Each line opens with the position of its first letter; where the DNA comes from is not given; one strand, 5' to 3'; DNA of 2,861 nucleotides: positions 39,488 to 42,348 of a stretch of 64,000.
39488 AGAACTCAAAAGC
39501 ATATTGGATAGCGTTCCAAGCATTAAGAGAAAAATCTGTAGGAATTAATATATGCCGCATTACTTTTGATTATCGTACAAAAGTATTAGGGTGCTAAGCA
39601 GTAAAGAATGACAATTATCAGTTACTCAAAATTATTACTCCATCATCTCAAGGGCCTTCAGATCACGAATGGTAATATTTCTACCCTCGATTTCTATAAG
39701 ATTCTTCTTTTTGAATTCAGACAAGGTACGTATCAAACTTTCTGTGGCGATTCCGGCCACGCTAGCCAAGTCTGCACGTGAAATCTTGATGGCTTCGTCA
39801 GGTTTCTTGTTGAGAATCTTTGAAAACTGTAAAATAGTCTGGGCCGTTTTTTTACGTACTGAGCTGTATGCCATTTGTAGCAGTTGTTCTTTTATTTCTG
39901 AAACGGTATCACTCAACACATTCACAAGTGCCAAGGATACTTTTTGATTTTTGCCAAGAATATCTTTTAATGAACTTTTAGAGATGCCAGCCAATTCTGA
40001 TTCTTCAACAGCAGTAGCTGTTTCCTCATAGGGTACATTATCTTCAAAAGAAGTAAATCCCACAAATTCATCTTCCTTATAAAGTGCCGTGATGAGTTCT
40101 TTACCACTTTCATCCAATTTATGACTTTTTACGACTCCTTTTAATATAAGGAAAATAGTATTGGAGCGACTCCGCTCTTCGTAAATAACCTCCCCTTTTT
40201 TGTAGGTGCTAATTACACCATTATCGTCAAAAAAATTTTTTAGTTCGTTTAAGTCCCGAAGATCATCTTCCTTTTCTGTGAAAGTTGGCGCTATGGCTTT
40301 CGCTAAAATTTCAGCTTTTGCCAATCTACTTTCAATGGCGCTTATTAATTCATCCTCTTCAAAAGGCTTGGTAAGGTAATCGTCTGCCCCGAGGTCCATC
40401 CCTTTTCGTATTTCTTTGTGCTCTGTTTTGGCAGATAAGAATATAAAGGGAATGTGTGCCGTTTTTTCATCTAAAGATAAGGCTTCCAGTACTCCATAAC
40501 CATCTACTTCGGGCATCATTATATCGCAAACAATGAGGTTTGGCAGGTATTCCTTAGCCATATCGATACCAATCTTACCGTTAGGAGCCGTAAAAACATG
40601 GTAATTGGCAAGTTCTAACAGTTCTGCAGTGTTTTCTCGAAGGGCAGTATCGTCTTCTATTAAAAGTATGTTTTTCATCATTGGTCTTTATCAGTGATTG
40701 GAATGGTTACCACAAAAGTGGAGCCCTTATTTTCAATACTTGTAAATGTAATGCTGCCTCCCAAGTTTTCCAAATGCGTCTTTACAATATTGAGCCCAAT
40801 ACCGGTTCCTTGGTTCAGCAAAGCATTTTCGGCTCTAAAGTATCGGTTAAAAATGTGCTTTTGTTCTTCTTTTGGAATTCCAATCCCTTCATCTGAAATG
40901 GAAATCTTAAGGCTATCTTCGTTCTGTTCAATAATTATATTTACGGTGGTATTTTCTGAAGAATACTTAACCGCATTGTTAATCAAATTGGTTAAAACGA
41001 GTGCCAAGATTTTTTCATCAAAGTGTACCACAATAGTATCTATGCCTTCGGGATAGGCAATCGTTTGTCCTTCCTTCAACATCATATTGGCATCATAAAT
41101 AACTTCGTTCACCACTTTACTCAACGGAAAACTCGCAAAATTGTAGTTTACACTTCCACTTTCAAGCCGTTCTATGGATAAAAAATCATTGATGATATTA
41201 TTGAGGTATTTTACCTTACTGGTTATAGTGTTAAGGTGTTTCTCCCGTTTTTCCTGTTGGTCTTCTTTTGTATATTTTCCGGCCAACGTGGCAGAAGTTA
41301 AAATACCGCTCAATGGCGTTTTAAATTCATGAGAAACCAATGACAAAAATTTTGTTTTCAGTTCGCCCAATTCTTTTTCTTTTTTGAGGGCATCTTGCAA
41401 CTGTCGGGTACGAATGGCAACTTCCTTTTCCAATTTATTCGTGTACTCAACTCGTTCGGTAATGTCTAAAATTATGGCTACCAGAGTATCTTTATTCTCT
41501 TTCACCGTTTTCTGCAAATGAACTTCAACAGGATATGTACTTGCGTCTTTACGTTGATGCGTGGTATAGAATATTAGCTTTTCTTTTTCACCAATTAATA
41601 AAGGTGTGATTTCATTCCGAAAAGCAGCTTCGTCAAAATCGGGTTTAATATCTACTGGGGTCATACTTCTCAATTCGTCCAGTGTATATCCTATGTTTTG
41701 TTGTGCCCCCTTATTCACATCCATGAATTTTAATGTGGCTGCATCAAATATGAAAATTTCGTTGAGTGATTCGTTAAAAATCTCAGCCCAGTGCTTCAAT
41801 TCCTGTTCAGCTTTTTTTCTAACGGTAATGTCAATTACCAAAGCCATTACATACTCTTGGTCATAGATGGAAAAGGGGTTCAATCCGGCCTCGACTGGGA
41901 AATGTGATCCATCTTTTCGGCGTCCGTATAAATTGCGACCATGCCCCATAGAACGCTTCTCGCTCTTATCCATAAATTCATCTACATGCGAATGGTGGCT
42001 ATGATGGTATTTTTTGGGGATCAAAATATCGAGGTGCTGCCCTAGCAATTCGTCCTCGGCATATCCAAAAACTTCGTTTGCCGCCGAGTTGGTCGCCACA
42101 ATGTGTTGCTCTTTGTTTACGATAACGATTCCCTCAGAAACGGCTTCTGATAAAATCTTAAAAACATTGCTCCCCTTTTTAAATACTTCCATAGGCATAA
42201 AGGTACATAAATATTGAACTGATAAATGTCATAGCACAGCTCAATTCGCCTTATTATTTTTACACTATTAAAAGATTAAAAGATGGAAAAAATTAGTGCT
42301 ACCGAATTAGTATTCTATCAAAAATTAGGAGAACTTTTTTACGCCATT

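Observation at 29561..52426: A 23-kb DosR-like dormancy/low-oxygen regulon defined by 11 identically spaced FNR-like boxes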

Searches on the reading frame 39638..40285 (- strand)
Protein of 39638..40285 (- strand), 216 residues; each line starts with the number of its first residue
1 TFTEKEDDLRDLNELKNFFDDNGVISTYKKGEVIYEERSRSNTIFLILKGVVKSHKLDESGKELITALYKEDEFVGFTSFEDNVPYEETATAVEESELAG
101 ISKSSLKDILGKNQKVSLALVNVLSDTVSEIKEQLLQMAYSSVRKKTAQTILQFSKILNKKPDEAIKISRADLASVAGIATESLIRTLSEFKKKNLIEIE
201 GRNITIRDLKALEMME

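Call 41: search_solved_structures(query=window:39638-40285:-, max_evalue=0.001, show_alignments=4)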
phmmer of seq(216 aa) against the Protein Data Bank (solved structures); distinct sequences matched with E-value up to 0.001: 68 (the best 60 are shown).
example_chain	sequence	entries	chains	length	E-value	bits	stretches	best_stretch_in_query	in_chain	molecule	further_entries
9qlt_A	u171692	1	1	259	8.2e-16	61.8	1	28-213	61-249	FNR type regulator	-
9qll_A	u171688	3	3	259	1.6e-15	60.9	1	28-213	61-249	FNR type regulator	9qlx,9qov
5cvr_A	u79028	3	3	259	1.6e-15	60.9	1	28-213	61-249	FNR type regulator | FNR regulator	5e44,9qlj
8qto_A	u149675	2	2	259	1.6e-15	60.9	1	28-213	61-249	FNR type regulator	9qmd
9qmc_A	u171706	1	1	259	1.6e-15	60.9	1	28-213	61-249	FNR type regulator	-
9qly_A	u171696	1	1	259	1.6e-15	60.9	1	28-213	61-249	FNR type regulator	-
6dt4_A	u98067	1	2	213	2.5e-13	53.7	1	26-206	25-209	Cyclic AMP receptor protein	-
4i09_A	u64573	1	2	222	5.5e-13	52.6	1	26-206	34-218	Catabolite gene activator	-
1hw5_A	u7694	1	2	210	6.4e-13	52.4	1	26-206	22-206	CATABOLITE GENE ACTIVATOR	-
1i5z_A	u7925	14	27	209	1.2e-12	51.6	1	26-206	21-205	CATABOLITE GENE ACTIVATOR PROTEIN | CATABOLITE GENE ACTIVATOR PROTEIN (CAP) | PROTEIN (CATABOLITE GENE ACTIVATOR PROTEIN (CAP))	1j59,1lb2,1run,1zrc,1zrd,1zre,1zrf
4bh9_A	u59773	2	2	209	1.2e-12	51.6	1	26-206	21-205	cAMP-activated global transcriptional regulator CRP | CAMP RECEPTOR PROTEIN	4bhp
1g6n_A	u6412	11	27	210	1.2e-12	51.5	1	26-206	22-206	CATABOLITE GENE ACTIVATOR PROTEIN | PROTEIN (CATABOLITE GENE ACTIVATOR PROTEIN) | Catabolite gene activator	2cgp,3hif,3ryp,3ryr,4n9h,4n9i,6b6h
1o3q_A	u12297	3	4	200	1.3e-12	51.4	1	27-206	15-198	CATABOLITE GENE ACTIVATOR PROTEIN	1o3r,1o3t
4hzf_A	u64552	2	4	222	1.4e-12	51.3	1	26-206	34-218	Catabolite gene activator | cAMP-activated global transcriptional regulator CRP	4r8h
4i0b_A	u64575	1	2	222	1.9e-12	50.9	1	26-206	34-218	Catabolite gene activator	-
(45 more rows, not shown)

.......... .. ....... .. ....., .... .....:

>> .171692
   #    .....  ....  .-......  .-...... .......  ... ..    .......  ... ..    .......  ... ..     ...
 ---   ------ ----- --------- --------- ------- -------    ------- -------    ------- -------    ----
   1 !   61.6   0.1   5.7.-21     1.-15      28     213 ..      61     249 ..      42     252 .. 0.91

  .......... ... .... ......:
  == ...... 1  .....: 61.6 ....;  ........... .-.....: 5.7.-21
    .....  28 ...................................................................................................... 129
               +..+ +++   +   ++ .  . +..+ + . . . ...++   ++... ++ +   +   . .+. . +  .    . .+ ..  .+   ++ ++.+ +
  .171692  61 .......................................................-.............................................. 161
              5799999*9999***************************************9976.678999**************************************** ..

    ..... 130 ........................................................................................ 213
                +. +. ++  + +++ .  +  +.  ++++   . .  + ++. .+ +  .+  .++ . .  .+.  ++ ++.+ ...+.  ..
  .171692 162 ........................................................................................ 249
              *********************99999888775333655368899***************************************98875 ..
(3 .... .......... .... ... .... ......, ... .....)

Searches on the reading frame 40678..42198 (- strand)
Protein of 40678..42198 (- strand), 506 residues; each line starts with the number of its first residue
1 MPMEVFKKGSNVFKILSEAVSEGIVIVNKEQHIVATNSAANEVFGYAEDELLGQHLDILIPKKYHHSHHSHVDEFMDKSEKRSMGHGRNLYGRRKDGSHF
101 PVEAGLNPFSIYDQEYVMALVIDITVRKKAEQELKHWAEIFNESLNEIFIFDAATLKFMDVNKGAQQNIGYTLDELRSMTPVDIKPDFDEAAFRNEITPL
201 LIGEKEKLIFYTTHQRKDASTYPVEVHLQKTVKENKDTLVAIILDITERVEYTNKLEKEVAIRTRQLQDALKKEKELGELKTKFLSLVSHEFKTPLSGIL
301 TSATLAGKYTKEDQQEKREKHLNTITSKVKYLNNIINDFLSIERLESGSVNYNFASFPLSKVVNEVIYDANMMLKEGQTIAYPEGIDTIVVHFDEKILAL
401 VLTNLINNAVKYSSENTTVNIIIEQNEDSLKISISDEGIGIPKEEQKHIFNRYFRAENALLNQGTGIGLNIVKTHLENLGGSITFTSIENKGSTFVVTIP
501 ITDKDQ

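Call 5: search_protein_families(library=pfam, proteins=[window:40678-42198:-], max_evalue=0.01)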
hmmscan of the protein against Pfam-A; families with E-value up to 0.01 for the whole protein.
window:40678-42198:- (506 aa): 12 families
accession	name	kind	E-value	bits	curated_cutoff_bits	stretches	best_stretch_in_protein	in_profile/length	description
PF02518.31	HATPase_c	-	3.3e-26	92.3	26.4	1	394-502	2-110/111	Histidine kinase-, DNA gyrase B-, and HSP90-like ATPase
PF13426.13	PAS_9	-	1.1e-19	71.1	27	2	22-125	2-102/103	PAS domain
PF00989.32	PAS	-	1.4e-15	57.7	22.6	1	18-124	8-113/113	PAS fold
PF08448.16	PAS_4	-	3.5e-14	53.4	23.1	2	18-128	2-109/110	PAS fold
PF00512.31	HisKA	-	4.2e-14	52.8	26.9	1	281-348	2-66/66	His Kinase A (phospho-acceptor) domain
PF13188.13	PAS_8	-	2.3e-06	27.7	21.8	1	16-61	6-52/65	PAS domain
PF24820.1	Diguanyl_cycl_sensor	-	7.4e-05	23.1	28.1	1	18-106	3-93/109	Diguanylate cyclase-like sensor domain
PF13589.12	HATPase_c_3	-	0.00014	22.3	25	1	401-451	6-55/137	Histidine kinase-, DNA gyrase B-, and HSP90-like ATPase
PF13581.12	HATPase_c_2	-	0.00091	19.7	27.4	1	399-469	33-104/127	Histidine kinase-like ATPase domain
PF12860.13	PAS_7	-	0.0011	19.5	27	0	19-131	3-114/115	PAS fold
PF18095.7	PAS_12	-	0.0018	18.3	22.6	0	17-58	53-94/153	UPF0242 C-terminal PAS-like domain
PF08447.18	PAS_3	-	0.0044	17.7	25.6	0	35-109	3-75/89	PAS fold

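Call 21: search_solved_structures(query=window:40678-42198:-, max_evalue=0.001, show_alignments=3)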
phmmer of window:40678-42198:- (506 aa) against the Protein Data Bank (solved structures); distinct sequences matched with E-value up to 0.001: 81 (the best 60 are shown).
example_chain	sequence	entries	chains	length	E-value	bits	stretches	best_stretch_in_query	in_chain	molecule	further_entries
4u7n_A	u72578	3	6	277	3e-29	105.6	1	269-501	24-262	Histidine protein kinase sensor protein | Histidine kinase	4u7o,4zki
5c93_A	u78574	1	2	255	4.8e-29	104.9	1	275-501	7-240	Histidine kinase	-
7z8n_A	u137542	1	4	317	1.9e-28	103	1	258-500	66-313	Histidine kinase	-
4jas_A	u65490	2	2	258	1.4e-26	96.8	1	271-500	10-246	Histidine kinase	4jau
3dge_A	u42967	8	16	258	1.8e-26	96.4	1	271-500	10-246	Sensor protein | Histidine kinase | Sensor histidine kinase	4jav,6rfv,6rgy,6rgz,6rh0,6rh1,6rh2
2c2a_A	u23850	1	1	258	1.9e-26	96.4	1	271-500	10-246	SENSOR HISTIDINE KINASE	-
5uht_A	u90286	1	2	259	1.9e-26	96.4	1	271-500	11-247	Sensor histidine kinase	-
6azr_A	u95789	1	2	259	8.7e-26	94.2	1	271-500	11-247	Sensor histidine kinase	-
6rh7_A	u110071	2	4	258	4.4e-25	91.9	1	271-500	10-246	Sensor histidine kinase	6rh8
6paj_A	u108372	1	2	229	1.4e-23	86.9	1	277-500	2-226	Sensor protein SrrB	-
4i5s_A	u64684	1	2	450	3.3e-23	85.7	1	265-502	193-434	Putative histidine kinase CovS; VicK-like protein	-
3sl2_A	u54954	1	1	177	2.3e-21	79.6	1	388-504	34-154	Sensor histidine kinase yycG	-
6lgq_C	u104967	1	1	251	4.3e-20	75.4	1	276-500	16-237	Histidine kinase KdpD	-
8u4x_A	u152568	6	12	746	2.2e-18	69.8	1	267-502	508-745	histidine kinase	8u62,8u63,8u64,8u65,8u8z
3a0r_A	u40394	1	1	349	1.2e-17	67.4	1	273-503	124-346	Sensor protein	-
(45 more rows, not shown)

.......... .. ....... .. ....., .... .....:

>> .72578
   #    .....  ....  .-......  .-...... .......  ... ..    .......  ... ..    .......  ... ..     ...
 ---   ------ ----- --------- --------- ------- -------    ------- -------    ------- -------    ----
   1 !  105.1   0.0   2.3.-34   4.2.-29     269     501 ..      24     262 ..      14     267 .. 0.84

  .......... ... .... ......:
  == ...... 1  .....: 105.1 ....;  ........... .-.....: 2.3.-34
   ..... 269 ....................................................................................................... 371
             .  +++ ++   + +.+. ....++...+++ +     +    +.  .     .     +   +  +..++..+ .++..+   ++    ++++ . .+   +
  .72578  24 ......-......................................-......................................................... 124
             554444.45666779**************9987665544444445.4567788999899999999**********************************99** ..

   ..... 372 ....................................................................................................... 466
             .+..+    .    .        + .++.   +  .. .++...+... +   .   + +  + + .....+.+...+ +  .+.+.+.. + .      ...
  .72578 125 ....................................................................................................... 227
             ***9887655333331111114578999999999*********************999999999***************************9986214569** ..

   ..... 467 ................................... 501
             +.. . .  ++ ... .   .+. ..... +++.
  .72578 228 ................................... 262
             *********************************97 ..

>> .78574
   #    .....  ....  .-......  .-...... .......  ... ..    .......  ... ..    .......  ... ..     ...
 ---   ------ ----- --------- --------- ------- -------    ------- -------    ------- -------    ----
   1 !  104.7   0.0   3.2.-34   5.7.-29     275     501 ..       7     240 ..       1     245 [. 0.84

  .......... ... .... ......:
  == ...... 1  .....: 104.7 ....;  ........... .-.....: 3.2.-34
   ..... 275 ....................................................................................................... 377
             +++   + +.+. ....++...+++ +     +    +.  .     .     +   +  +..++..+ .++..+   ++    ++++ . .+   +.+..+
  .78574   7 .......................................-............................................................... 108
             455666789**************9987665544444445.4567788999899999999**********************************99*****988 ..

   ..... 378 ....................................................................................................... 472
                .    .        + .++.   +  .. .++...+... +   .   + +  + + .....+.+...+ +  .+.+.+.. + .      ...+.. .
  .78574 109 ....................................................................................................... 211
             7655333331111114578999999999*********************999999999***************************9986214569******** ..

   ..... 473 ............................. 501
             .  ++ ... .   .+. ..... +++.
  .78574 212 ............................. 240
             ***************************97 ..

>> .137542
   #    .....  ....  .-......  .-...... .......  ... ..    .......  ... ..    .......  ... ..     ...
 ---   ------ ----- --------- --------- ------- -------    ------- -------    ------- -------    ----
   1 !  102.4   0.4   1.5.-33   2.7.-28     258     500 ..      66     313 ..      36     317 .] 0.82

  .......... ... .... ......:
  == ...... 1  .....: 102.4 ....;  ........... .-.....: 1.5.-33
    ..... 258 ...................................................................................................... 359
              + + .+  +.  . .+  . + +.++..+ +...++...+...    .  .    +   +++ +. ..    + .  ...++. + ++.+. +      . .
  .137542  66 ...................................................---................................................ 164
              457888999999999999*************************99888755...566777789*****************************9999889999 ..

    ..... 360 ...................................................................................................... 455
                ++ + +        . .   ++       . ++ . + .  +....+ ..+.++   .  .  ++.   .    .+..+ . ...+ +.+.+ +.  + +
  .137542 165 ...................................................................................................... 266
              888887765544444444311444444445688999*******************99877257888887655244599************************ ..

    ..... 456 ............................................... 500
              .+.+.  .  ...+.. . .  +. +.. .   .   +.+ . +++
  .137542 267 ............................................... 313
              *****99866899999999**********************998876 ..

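Call 35: search_protein_families(library=ncbifam, proteins=[window:40678-42198:-], max_evalue=0.001)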
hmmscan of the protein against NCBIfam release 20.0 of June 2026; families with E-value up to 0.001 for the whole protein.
window:40678-42198:- (506 aa): 91 families (the best 25 are shown)
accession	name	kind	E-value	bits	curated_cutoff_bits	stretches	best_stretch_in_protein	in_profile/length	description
NF047874.1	MASE3_PAS_HK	subfamily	8.4e-62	209.9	560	2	129-503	259-627/655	MASE3 domain-containing sensor histidine kinase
NF045595.1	HK_scytonemin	equivalog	7.9e-54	183.1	865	1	266-501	400-635/637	scytonemin biosynthesis sensor histidine kinase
NF046044.1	PnpS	equivalog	3.6e-51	174.4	400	1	271-500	160-390/390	two-component system histidine kinase PnpS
TIGR02966.1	phoR_proteo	equivalog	8.2e-45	153.3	334.2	1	272-498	105-332/333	phosphate regulon sensor histidine kinase PhoR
NF033092.0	HK_WalK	equivalog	5.8e-44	150.7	725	1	267-501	359-594/594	cell wall metabolism sensor histidine kinase WalK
TIGR02956.1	TMAO_torS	equivalog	2.2e-41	141.9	676.5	1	224-503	410-684/967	TMAO reductase system sensor histidine kinase/response regulator TorS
NF045911.1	TCSHisKinNblS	equivalog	1.5e-39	135.9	1000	1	228-499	341-618/621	two-component system sensor histidine kinase NblS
NF040691.1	MtrAB_MtrB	equivalog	1.7e-38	132.9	450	1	264-503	254-494/507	MtrAB system histidine kinase MtrB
NF008302.0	PRK11091.1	equivalog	4.3e-37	127.7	838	1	116-502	132-506/779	aerobic respiration two-component sensor histidine kinase ArcB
TIGR00229.1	sensory_box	domain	4.9e-37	126.9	22.9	2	14-134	8-126/126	PAS domain S-box protein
NF011874.0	PRK15347.1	equivalog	1.3e-36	126.1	852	1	249-503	367-616/921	two component system sensor kinase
NF006800.0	PRK09303.1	equivalog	2.6e-36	125.4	342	1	253-504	127-380/383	histidine kinase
NF041947.1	LuxQ_Vibrio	equivalog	1.7e-35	122.2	1200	1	125-504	340-699/843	quorum-sensing autoinducer 2 sensor kinase/phosphatase LuxQ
NF008468.0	PRK11360.1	equivalog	6.2e-35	120.6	646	2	157-505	289-612/616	two-component system sensor histidine kinase AtoS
NF041735.1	hist_kin_RppB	equivalog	2.2e-34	119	400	1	284-500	219-438/438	two-component system sensor histidine kinase RppB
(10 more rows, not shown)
